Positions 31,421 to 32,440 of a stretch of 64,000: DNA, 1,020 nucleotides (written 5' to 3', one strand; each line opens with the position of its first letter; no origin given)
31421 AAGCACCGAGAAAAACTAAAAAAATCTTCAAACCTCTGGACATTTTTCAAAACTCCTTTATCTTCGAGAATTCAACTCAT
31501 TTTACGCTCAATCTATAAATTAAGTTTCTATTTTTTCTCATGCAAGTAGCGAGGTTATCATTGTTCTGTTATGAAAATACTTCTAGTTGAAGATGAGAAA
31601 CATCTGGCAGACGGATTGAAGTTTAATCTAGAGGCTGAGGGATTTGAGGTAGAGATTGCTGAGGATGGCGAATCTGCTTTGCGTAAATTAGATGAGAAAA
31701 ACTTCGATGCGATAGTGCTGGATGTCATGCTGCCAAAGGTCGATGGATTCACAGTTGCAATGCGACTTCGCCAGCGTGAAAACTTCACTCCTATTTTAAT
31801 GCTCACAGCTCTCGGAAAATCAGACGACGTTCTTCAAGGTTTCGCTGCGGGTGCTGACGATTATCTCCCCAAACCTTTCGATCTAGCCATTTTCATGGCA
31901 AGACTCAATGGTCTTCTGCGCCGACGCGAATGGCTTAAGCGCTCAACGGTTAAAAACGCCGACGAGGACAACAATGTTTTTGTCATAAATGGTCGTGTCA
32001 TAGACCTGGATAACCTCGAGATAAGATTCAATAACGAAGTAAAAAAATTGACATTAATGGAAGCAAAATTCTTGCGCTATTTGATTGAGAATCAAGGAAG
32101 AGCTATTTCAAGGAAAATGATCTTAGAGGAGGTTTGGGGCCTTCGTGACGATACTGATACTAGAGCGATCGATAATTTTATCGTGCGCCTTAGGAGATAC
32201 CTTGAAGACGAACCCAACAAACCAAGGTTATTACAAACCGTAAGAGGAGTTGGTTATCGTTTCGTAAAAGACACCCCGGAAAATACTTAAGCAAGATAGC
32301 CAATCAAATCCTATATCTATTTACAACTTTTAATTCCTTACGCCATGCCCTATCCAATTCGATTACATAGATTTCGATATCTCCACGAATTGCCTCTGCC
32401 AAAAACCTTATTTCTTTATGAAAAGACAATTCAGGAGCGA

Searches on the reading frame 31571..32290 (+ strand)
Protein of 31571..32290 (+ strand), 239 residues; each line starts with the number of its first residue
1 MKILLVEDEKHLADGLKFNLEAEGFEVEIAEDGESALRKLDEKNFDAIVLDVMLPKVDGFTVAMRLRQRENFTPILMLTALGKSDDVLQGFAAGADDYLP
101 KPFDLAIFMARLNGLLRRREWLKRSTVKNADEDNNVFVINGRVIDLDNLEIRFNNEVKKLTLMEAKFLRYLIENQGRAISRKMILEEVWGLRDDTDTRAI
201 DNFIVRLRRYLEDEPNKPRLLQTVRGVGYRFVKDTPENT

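Call 45: search_protein_families(library=pfam, proteins=[window:31571-32290:+])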
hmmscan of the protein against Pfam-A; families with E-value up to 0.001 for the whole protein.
window:31571-32290:+ (239 aa): 3 families
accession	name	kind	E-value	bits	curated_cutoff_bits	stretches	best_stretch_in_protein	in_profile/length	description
PF00072.30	Response_reg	-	1.6e-28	99.6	30.2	1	3-112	1-110/111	Response regulator receiver domain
PF00486.34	Trans_reg_C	-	9.4e-23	80.5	26.2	1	158-231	4-77/77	Transcriptional regulatory protein, C terminal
PF23198.2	PDE8A_N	-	0.00025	21.4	29.6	0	2-71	11-82/147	PDE8A-like, N-terminal domain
